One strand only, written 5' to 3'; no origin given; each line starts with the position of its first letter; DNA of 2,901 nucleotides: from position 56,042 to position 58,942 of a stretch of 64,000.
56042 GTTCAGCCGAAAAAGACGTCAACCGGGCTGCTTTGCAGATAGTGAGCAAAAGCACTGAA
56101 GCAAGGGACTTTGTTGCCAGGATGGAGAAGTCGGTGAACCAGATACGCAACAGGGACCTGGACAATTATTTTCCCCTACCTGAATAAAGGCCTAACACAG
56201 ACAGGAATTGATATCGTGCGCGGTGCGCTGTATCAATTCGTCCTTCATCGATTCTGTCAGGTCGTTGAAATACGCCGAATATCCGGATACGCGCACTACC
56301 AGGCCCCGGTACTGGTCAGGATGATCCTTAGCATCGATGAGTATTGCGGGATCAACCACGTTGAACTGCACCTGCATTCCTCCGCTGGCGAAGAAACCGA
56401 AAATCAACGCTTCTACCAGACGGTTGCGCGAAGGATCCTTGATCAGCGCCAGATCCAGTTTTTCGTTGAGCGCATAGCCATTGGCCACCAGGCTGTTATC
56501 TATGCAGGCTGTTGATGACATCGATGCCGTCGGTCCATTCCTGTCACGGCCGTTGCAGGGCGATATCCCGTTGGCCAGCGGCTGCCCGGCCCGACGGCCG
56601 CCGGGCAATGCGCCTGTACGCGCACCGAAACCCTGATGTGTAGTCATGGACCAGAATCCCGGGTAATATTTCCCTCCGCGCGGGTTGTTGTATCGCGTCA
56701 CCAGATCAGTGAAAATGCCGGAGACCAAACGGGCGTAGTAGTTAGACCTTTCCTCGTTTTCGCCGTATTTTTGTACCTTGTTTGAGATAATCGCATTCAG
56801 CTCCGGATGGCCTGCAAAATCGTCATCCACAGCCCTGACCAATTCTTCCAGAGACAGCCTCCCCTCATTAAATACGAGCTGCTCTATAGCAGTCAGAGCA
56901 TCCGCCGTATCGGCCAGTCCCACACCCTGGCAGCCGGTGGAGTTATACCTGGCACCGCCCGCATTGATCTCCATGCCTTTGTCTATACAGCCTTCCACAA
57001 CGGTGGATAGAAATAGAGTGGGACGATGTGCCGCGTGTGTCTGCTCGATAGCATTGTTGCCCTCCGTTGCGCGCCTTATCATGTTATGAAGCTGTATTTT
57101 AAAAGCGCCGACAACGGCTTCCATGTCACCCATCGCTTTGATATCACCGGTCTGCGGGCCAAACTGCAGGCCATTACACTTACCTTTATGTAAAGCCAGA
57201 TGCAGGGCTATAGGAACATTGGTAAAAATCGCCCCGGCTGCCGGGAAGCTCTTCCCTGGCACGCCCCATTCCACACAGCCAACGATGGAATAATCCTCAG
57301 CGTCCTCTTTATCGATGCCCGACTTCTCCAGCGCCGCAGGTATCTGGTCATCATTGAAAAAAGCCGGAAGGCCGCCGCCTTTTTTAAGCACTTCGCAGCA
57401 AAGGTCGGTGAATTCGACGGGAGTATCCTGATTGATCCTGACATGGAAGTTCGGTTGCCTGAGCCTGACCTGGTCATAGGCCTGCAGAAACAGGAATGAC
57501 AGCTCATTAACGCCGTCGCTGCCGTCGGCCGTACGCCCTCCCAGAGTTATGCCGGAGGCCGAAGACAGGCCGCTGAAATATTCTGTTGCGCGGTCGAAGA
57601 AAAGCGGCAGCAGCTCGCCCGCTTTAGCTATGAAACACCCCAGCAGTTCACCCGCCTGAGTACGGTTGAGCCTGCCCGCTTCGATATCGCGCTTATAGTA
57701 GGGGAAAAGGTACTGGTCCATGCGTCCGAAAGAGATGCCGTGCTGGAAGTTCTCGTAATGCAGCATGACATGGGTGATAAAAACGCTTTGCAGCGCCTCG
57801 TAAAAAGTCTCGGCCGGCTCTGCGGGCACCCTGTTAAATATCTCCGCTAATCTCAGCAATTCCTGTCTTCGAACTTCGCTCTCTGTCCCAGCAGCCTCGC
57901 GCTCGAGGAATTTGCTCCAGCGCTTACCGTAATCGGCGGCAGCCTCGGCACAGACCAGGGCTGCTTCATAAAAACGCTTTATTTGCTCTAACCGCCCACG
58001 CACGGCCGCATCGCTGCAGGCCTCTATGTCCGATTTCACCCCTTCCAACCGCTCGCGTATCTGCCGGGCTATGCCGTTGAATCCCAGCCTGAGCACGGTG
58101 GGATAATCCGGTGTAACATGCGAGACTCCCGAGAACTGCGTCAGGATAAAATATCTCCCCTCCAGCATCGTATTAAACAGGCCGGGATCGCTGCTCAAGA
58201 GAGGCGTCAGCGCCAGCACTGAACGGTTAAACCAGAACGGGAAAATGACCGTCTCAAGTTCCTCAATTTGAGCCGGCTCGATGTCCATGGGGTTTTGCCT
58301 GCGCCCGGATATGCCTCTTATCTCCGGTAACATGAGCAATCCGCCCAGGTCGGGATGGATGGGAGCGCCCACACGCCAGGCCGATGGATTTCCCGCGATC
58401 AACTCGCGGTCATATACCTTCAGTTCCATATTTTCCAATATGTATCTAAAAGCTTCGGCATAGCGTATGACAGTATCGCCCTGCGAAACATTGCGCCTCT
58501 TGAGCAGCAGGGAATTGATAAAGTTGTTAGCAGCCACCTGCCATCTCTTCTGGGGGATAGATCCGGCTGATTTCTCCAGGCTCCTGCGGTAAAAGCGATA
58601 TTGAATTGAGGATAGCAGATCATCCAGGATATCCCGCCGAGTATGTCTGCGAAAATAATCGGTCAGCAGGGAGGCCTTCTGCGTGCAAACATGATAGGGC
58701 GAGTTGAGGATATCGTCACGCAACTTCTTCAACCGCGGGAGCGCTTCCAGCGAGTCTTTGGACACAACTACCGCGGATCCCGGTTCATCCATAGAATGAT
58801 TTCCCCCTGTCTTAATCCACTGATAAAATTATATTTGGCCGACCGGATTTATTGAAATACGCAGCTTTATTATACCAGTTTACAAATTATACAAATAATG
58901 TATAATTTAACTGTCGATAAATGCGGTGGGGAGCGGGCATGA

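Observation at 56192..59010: A glycyl radical eliminase transcribed divergently from dsrAB is a candidate sulfite-releasing organosulfonate lyase feeding Dsr.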

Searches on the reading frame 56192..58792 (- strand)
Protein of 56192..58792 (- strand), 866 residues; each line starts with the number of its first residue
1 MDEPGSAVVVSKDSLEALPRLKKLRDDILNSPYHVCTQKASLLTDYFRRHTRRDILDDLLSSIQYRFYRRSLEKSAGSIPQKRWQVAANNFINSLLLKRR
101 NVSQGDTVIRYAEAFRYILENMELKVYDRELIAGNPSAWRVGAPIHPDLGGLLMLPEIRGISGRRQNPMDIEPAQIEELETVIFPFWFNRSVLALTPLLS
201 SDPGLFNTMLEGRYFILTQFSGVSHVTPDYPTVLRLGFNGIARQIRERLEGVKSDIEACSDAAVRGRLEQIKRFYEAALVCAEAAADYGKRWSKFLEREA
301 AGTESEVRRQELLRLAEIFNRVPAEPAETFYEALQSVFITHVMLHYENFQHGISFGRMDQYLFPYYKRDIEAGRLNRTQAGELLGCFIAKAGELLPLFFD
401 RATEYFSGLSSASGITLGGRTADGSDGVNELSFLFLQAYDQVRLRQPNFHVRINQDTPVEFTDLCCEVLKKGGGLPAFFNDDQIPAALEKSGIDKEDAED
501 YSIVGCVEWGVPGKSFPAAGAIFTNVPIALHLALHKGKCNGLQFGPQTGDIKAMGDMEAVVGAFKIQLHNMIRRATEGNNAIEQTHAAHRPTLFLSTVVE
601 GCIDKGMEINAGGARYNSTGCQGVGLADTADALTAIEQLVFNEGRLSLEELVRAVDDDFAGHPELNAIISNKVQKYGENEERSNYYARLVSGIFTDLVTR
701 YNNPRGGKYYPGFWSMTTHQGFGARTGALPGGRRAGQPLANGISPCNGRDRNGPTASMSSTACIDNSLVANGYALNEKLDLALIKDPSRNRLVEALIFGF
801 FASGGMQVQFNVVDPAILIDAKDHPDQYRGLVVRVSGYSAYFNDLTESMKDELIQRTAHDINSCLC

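Call 5: search_protein_families(library=ncbifam, proteins=[window:56192-58792:-])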
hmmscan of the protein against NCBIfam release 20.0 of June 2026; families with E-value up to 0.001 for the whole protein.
window:56192-58792:- (866 aa): 12 families
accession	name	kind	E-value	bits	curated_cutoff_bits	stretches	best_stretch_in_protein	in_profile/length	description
TIGR01774.1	PFL2-3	subfamily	3.9e-198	660.4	678.2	1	107-861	40-786/786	formate C-acetyltransferase/glycerol dehydratase family glycyl radical enzyme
NF043068.1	glycl_HYPD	equivalog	4.6e-140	468.1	1100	1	108-859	41-782/784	trans-4-hydroxy-L-proline dehydratase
NF048009.1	SfplDhtHpfGKleb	equivalog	5e-136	454.9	1000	1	106-858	61-821/824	(2S)-3-sulfopropanediol dehydratase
NF007437.0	PRK09983.1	equivalog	1.1e-134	450.4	1109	1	105-860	37-764/765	formate C-acetyltransferase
TIGR04394.1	choline_CutC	equivalog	2.3e-131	439.9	1050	1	107-858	39-785/789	choline trimethylamine-lyase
NF048011.1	SfplDhtHpsGDes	equivalog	3.9e-127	425.7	1000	1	106-860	59-820/821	(2S)-3-sulfopropanediol dehydratase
NF033718.1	indole_decarb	equivalog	7.6e-91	305.6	1100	1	228-859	219-866/868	indoleacetate decarboxylase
NF033715.1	glycyl_HPDL_Lrg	equivalog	2.9e-70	237.2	1150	1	230-860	232-900/901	4-hydroxyphenylacetate decarboxylase large subunit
TIGR01255.1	pyr_form_ly_1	equivalog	9.4e-36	123.5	994.2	1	314-860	220-742/744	formate C-acetyltransferase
NF038360.1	rad_fix_GrcA3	exception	8.6e-16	57.8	158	1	795-860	11-76/78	autonomous glycyl radical cofactor GrcA3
NF008341.1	PRK11127.1-1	equivalog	5.1e-10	39.2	145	1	806-860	24-78/80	autonomous glycyl radical cofactor GrcA2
TIGR04365.1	spare_glycyl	equivalog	6.5e-09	36.1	170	1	803-858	67-122/126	autonomous glycyl radical cofactor GrcA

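Call 6: search_protein_families(library=pfam, proteins=[window:56192-58792:-])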
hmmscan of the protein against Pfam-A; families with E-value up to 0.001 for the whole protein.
window:56192-58792:- (866 aa): 2 families
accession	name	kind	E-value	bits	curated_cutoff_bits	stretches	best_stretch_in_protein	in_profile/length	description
PF02901.20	PFL-like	-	8.8e-164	547.1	24.3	1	100-723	35-647/647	Pyruvate formate lyase-like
PF01228.26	Gly_radical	-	1e-25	90.7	22.2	1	740-843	2-106/106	Glycine radical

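Call 7: search_solved_structures(query=window:56192-58792:-, max_evalue=1e-10, show_alignments=0)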
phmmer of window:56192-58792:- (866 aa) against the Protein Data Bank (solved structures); distinct sequences matched with E-value up to 1e-10: 35.
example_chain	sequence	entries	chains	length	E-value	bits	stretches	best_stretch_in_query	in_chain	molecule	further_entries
2f3o_A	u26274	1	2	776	1.5e-153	516.4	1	104-857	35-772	pyruvate formate-lyase 2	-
1r8w_A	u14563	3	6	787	6.1e-139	468.1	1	106-859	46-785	glycerol dehydratase | B12-independent glycerol dehydratase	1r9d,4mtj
9f3w_A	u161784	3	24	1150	1.8e-130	440.1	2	106-858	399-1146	Choline trimethylamine-lyase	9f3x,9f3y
5i2a_A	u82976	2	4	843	6.1e-130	438.3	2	102-659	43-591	Diol-dehydratase | Diol dehydratase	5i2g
9rco_A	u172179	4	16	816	5.8e-126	425.2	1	105-858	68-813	Glycyl radical protein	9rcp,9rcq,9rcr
8yjo_A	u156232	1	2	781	2.2e-119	403.4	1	103-860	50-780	Probable dehydratase PflD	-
6vxc_A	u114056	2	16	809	1.1e-117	397.8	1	111-858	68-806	Trans-4-hydroxy-L-proline dehydratase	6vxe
8id0_A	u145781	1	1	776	4e-115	389.3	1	103-860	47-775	formate C-acetyltransferase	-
5faw_A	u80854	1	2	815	1.3e-112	381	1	111-858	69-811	Choline trimethylamine-lyase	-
5fay_A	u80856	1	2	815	3.3e-112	379.7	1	111-858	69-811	Choline trimethylamine-lyase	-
9ht9_A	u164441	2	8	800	4.4e-112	379.3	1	111-858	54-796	Choline trimethylamine-lyase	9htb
9r0v_A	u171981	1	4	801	4.4e-112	379.3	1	111-858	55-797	Choline trimethylamine-lyase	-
6vue_A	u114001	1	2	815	4.7e-112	379.2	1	111-858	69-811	Choline trimethylamine-lyase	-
5fau_A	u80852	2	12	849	5.5e-112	379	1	111-858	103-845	Choline trimethylamine-lyase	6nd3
5fav_A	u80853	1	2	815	1.2e-111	377.8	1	111-858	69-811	Choline trimethylamine-lyase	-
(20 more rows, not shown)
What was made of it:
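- On C-S cleaving GREs (IslA/IseG/HpsG): IslA, IseG and HpsG score 334, 315 and 335 bits, against 516 for AfPFL2 (call 7).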

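Call 8: find_homologous_proteins(query=window:56192-58792:-, max_evalue=1e-20)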
Query window:56192-58792:- (866 aa): 322 proteins with E <= 1e-20 among 8000 candidates; the best 120 are listed.
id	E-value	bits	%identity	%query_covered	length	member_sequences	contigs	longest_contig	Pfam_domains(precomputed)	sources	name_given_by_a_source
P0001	0.0e+0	1996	100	100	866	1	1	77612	PF02901.21,PF01228.27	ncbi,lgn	-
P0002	0.0e+0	1803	89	100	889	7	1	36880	PF02901.21,PF01228.27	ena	-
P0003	0.0e+0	1787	88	100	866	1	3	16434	PF02901.21,PF01228.27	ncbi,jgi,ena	-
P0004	0.0e+0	1741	86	100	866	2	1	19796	PF02901.21,PF01228.27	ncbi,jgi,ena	-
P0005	0.0e+0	1699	84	100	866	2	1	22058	PF02901.21,PF01228.27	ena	-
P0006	0.0e+0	1694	84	99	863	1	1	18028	PF02901.21,PF01228.27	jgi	jgi:formate C-acetyltransferase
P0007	0.0e+0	1678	84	100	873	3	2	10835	PF02901.21,PF01228.27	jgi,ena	-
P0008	0.0e+0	1675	83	100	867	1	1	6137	PF02901.21,PF01228.27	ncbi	-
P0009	0.0e+0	1649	81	100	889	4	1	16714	PF02901.21,PF01228.27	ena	-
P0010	0.0e+0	1641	82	100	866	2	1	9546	PF02901.21,PF01228.27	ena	-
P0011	0.0e+0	1640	80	100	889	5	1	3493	PF02901.21,PF01228.27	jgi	-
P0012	0.0e+0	1631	80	100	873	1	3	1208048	PF02901.21,PF01228.27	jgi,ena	-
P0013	0.0e+0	1627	81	98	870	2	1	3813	PF02901.21,PF01228.27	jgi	-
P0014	0.0e+0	1622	80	100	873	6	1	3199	PF02901.21,PF01228.27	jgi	-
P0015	0.0e+0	1622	81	99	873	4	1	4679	PF02901.21,PF01228.27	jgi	-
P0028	0.0e+0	1322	66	98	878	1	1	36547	PF02901.21,PF01228.27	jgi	jgi:pyruvate formate-lyase/glycerol dehydratase family glycyl radical enzyme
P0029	0.0e+0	1298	67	98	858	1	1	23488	PF02901.21,PF01228.27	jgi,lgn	jgi:formate C-acetyltransferase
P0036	0.0e+0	1160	59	98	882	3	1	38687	PF02901.21,PF01228.27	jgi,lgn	-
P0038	0.0e+0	1154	58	98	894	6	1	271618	PF02901.21,PF01228.27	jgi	jgi:formate C-acetyltransferase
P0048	0.0e+0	1110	57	99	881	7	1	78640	PF02901.21,PF01228.27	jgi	jgi:pyruvate formate-lyase/glycerol dehydratase family glycyl radical enzyme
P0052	0.0e+0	1079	57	97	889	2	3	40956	PF02901.21,PF01228.27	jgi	-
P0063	4.6e-292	990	53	100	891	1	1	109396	PF02901.21,PF01228.27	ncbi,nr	ncbi:MAG: hypothetical protein HYV63_03955 [Candidatus Schekmanbacteria bacterium]|nr:hypothetical p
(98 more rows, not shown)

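Call 9: find_encoding_contigs(protein=P0001, flank=10000, max_places=3)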
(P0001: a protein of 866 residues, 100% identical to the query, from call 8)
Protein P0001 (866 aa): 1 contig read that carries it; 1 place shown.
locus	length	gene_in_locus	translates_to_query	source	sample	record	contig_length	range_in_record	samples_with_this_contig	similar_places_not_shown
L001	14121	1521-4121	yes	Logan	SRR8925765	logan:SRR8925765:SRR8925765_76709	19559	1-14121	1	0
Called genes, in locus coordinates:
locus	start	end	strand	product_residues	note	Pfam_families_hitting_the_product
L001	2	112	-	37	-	?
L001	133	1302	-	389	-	PF03460:NIR_SIR_ferr, PF01077:NIR_SIR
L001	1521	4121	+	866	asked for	PF02901:PFL-like, PF01228:Gly_radical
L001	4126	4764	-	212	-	-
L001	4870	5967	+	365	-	PF04055:Radical_SAM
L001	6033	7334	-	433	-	PF03601:Cons_hypoth698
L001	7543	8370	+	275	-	PF01578:Cytochrom_C_asm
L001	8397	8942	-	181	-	-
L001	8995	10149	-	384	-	PF03916:NrfD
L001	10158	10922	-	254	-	PF12838:Fer4_7 (weak), PF13187:Fer4_9 (weak), PF13247:Fer4_11, PF00037:Fer4 (weak), PF12837:Fer4_6 (weak), PF13237:Fer4_10 (weak), PF12838:Fer4_7 (weak), PF13247:Fer4_11, +1 more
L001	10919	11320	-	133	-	-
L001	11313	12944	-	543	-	PF13187:Fer4_9 (faint), PF12838:Fer4_7 (faint), PF13183:Fer4_8, PF13237:Fer4_10 (faint), PF13534:Fer4_17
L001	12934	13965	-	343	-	PF02665:Nitrate_red_gam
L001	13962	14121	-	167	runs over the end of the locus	PF14361:RsbRD_N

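Call 11: find_encoding_contigs(protein=P0012, flank=8000, max_places=2)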
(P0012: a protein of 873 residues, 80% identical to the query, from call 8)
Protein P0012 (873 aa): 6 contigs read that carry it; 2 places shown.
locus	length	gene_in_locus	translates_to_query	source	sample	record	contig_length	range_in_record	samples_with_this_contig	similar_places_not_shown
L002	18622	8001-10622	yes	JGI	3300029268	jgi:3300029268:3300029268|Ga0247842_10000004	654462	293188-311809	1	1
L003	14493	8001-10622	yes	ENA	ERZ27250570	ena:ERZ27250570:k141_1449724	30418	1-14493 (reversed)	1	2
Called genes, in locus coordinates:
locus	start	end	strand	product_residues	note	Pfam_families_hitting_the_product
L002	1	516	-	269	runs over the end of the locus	PF01144:CoA_trans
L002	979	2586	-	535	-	PF13187:Fer4_9 (faint), PF13237:Fer4_10 (faint), PF13183:Fer4_8, PF13534:Fer4_17 (weak), PF02754:CCG (weak)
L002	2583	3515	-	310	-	PF02665:Nitrate_red_gam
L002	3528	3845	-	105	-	PF04358:DsrC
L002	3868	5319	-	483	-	PF01656:CbiA, PF13500:AAA_26, PF07685:GATase_3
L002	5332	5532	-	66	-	-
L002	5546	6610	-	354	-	PF03460:NIR_SIR_ferr, PF01077:NIR_SIR, PF12838:Fer4_7 (weak), PF00037:Fer4 (weak)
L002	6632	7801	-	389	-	PF03460:NIR_SIR_ferr, PF01077:NIR_SIR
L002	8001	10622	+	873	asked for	PF02901:PFL-like, PF01228:Gly_radical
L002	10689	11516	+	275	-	PF01578:Cytochrom_C_asm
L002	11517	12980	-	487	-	PF00324:AA_permease, PF13520:AA_permease_2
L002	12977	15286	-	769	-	PF03709:OKR_DC_1_N, PF01276:OKR_DC_1, PF03711:OKR_DC_1_C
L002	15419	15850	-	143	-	-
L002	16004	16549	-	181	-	-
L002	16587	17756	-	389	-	PF03916:NrfD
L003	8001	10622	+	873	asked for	PF02901:PFL-like, PF01228:Gly_radical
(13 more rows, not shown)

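Call 12: find_encoding_contigs(protein=P0038, flank=8000, max_places=2)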
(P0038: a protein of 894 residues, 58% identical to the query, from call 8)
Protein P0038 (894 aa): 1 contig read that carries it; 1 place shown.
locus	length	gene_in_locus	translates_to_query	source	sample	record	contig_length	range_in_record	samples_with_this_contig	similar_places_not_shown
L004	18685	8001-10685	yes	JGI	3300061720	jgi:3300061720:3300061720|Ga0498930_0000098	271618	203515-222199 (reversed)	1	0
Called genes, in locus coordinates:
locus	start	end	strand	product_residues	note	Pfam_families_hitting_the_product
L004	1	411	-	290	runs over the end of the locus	PF02754:CCG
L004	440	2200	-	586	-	PF02665:Nitrate_red_gam (faint), PF12838:Fer4_7 (faint), PF14697:Fer4_21 (faint), PF13183:Fer4_8, PF13237:Fer4_10 (weak), PF13183:Fer4_8, PF13187:Fer4_9 (weak), PF13534:Fer4_17, +1 more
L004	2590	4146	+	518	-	PF00501:AMP-binding, PF13193:AMP-binding_C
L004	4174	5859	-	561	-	PF06505:XylR_N, PF02830:V4R, PF00158:Sigma54_activat, PF13191:AAA_16 (weak), PF14532:Sigma54_activ_2, PF07728:AAA_5 (weak), PF25601:AAA_lid_14, PF02954:HTH_8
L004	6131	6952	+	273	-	PF00106:adh_short, PF08659:KR, PF13561:adh_short_C2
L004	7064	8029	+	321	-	PF01073:3Beta_HSD, PF01370:Epimerase, PF04321:RmlD_sub_bind, PF13460:NAD_binding_10, PF16363:GDP_Man_Dehyd, PF07993:NAD_binding_4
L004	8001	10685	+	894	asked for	PF02901:PFL-like, PF01228:Gly_radical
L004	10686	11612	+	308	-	PF13353:Fer4_12, PF04055:Radical_SAM (faint), PF12797:Fer4_2 (faint), PF13237:Fer4_10 (faint), PF14697:Fer4_21 (weak), PF12838:Fer4_7 (weak), PF13187:Fer4_9 (weak), PF00037:Fer4 (weak), +2 more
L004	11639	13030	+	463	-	-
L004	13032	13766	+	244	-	PF01925:TauE, PF11992:TgpA_N (weak)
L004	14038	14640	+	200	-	PF13183:Fer4_8, PF13237:Fer4_10 (faint), PF13187:Fer4_9, PF13534:Fer4_17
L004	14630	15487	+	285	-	PF02754:CCG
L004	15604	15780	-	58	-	-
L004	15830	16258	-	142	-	PF01814:Hemerythrin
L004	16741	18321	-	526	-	PF02335:Cytochrom_C552, PF14522:Cytochrome_C7 (faint)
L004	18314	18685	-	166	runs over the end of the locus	PF03264:Cytochrom_NNT, PF14522:Cytochrome_C7 (faint)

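Call 13: find_encoding_contigs(protein=P0063, flank=8000, max_places=2)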
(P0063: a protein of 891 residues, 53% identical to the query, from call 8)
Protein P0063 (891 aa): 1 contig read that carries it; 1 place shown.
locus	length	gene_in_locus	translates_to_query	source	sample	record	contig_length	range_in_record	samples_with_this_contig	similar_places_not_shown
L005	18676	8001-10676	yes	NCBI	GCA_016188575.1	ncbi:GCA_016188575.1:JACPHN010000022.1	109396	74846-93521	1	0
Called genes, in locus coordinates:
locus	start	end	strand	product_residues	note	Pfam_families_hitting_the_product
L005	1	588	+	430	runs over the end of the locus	PF13183:Fer4_8 (weak)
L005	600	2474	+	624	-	PF01565:FAD_binding_4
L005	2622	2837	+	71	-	-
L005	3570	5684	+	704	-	PF00672:HAMP, PF00990:GGDEF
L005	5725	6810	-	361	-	PF01008:IF-2B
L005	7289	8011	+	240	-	PF00440:TetR_N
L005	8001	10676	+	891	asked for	PF02901:PFL-like, PF01228:Gly_radical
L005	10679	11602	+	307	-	PF13353:Fer4_12, PF00037:Fer4 (weak), PF12797:Fer4_2 (weak), PF12837:Fer4_6 (weak), PF13237:Fer4_10 (weak), PF12838:Fer4_7, PF14697:Fer4_21, PF04055:Radical_SAM, +4 more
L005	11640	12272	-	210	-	PF00753:Lactamase_B, PF23023:Anti-Pycsar_Apyc1 (faint), PF12706:Lactamase_B_2 (weak)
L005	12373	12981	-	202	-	PF21176:RecR_HhH, PF02132:RecR_ZnF, PF01751:Toprim, PF13662:Toprim_4, PF21175:RecR_C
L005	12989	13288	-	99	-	PF02575:YbaB_DNA_bd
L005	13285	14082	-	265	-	-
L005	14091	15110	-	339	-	PF05496:RuvB_N (weak), PF13177:DNA_pol3_delta2, PF13191:AAA_16 (weak), PF00004:AAA, PF07728:AAA_5 (weak), PF13401:AAA_22 (weak), PF22608:DNAX_ATPase_lid, PF12169:DNA_pol3_gamma3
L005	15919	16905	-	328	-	PF02770:Acyl-CoA_dh_M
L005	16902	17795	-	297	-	PF04072:LCM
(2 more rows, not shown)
